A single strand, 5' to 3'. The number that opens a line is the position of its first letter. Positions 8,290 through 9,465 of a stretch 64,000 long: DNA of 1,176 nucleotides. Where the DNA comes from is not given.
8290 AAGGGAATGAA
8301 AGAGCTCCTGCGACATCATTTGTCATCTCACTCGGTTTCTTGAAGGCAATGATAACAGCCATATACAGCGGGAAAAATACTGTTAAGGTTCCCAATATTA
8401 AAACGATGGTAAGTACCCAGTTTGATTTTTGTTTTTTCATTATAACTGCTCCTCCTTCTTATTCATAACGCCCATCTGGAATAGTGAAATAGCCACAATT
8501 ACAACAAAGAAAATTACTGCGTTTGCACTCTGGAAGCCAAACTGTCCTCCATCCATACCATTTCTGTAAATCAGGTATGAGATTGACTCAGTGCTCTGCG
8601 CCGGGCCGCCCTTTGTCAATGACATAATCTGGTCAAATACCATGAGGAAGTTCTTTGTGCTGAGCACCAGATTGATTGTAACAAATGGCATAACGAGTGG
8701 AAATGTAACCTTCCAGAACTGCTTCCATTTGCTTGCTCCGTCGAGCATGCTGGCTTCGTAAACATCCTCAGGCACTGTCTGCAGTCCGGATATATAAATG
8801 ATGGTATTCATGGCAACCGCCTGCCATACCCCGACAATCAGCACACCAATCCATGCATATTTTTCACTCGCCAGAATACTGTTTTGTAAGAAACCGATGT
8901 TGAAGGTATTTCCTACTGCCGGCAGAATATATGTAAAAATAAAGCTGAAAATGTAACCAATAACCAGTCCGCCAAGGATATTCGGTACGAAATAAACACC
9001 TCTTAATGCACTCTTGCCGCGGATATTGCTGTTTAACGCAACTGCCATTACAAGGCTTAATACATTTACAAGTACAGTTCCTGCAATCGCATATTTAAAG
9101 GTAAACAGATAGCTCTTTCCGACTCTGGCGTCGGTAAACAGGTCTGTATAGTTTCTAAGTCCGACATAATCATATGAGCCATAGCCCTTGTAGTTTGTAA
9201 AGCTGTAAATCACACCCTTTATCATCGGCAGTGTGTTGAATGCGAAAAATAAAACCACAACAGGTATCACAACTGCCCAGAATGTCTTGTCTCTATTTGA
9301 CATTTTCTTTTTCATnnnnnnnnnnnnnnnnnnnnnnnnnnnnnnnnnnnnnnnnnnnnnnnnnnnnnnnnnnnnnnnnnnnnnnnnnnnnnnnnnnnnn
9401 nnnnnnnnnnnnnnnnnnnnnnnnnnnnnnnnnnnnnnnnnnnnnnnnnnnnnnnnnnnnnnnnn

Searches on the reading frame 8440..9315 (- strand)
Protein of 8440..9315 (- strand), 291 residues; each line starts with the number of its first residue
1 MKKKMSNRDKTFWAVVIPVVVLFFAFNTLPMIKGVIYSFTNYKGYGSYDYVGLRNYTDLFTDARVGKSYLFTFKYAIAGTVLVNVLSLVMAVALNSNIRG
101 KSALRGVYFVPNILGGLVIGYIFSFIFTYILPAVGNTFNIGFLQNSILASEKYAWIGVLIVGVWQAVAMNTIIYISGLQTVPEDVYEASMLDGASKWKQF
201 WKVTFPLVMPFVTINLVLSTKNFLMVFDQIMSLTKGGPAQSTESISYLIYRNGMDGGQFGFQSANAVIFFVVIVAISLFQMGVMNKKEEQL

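Call 33: search_protein_families(library=pfam, proteins=[window:8440-9315:-], max_evalue=0.00001)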
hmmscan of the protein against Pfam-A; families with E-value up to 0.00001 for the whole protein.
window:8440-9315:- (291 aa): 1 family
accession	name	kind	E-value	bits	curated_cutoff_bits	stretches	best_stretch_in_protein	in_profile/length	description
PF00528.27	BPD_transp_1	-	6.9e-19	68.7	26.4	1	85-280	3-174/184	Binding-protein-dependent transport system inner membrane component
